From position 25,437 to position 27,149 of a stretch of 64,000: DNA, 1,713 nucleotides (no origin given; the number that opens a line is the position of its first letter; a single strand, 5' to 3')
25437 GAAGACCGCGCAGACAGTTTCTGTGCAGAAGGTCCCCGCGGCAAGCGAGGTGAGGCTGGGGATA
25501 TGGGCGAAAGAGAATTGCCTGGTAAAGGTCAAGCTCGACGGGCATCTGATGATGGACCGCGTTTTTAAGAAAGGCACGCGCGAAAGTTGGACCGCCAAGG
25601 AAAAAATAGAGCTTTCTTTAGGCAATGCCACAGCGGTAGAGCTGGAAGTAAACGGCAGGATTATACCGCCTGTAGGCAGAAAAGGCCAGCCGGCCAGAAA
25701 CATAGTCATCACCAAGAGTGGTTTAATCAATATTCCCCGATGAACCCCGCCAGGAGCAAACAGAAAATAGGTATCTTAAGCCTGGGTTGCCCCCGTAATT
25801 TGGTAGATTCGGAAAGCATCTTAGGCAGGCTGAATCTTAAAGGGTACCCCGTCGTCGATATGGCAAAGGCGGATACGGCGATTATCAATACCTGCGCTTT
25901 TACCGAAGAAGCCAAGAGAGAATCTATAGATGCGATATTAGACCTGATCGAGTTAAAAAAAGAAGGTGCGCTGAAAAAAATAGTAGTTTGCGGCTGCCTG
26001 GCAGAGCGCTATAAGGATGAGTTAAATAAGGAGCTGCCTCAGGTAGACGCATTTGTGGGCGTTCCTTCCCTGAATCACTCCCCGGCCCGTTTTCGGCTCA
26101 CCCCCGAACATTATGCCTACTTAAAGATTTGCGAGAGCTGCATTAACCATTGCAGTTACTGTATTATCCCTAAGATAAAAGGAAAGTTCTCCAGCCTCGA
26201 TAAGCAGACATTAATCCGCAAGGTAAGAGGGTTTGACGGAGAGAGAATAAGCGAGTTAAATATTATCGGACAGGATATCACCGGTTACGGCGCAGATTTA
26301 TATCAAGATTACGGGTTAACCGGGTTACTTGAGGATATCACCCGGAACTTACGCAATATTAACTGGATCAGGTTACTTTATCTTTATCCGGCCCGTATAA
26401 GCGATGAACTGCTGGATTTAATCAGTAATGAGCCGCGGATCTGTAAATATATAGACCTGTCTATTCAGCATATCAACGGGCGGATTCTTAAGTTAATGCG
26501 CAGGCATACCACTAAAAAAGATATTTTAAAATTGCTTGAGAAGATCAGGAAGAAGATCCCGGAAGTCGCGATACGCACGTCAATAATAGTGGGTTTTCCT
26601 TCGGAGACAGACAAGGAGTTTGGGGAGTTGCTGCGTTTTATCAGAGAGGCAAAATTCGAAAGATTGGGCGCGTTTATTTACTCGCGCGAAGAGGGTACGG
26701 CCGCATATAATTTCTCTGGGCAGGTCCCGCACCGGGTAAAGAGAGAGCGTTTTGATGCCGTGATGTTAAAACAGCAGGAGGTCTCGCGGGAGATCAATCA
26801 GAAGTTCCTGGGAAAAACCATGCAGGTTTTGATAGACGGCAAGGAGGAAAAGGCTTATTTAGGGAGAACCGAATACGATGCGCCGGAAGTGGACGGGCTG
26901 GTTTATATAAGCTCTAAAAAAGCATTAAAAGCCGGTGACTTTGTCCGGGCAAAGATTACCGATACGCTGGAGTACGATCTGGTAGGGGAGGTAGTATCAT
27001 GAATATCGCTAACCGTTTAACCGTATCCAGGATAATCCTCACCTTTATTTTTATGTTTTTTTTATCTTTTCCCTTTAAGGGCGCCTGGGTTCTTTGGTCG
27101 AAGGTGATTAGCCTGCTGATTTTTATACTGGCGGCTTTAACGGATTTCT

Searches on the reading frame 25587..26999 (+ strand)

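Call 75: search_protein_families(library=pfam, proteins=[window:25587-26999:+], max_evalue=0.0001)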
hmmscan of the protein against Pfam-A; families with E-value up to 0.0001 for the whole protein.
window:25587-26999:+ (471 aa): 3 families
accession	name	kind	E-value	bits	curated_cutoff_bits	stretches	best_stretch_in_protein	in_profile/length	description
PF00919.26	UPF0004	-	1.1e-24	86.7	27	1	60-158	1-98/98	Uncharacterized protein family UPF0004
PF18693.7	TRAM_2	-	4.4e-24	84.9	27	1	409-470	2-63/63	TRAM domain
PF04055.27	Radical_SAM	-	2.7e-19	70.4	29.5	1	181-352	3-166/166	Radical SAM superfamily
